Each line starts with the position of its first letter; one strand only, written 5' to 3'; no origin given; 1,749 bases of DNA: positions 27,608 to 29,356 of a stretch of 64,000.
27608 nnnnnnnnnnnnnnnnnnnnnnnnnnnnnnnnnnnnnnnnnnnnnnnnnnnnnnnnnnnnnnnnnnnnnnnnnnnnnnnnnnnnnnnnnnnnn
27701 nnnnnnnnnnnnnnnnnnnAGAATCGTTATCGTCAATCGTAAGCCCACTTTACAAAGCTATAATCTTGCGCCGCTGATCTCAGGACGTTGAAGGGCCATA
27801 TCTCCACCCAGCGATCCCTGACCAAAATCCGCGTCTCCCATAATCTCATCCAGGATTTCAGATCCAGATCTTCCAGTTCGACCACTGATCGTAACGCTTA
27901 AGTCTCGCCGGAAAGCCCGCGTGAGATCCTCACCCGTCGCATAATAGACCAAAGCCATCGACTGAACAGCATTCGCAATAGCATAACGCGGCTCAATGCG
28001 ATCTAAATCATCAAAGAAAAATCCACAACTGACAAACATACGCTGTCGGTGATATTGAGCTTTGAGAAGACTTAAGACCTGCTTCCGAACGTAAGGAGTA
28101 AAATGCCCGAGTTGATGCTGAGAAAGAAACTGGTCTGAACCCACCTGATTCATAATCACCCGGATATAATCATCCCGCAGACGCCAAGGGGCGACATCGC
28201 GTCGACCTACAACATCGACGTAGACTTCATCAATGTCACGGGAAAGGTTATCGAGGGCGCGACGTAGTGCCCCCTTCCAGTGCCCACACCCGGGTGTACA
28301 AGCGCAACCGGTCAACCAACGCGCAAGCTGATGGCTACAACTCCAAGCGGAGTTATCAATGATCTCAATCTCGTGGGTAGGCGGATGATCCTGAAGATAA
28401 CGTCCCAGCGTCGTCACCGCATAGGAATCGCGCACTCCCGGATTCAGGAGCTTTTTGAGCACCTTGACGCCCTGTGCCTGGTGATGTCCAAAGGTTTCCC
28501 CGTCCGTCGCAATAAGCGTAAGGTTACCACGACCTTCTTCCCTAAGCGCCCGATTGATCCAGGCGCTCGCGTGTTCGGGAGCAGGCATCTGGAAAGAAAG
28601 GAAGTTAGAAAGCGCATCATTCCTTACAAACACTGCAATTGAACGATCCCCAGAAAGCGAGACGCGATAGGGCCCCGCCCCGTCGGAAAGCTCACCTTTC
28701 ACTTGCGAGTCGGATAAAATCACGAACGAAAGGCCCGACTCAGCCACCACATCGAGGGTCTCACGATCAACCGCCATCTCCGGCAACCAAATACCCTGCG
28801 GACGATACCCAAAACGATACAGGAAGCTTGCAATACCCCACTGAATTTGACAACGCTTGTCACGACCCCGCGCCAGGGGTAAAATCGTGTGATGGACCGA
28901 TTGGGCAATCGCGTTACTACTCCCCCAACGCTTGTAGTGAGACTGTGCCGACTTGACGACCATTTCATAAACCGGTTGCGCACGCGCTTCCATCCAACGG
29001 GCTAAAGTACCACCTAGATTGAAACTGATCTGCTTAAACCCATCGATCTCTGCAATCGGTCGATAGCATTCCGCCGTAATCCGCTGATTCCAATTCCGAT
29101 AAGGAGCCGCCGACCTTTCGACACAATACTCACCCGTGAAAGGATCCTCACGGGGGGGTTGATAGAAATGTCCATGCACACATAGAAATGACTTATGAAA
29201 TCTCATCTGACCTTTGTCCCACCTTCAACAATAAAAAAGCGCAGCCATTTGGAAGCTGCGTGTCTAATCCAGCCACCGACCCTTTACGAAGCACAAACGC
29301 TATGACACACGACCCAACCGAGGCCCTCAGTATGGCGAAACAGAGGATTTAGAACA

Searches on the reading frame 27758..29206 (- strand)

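Call 9: search_protein_families(library=pfam, proteins=[window:27758-29206:-], max_evalue=0.001)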
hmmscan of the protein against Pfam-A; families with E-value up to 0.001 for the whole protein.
window:27758-29206:- (482 aa): 2 families
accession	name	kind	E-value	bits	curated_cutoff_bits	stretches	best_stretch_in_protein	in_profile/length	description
PF12055.13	DUF3536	-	1e-25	91.1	25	1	309-469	4-167/284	Domain of unknown function (DUF3536)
PF03065.20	Glyco_hydro_57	-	8e-23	81.6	21.2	1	49-278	61-286/291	Glycosyl hydrolase family 57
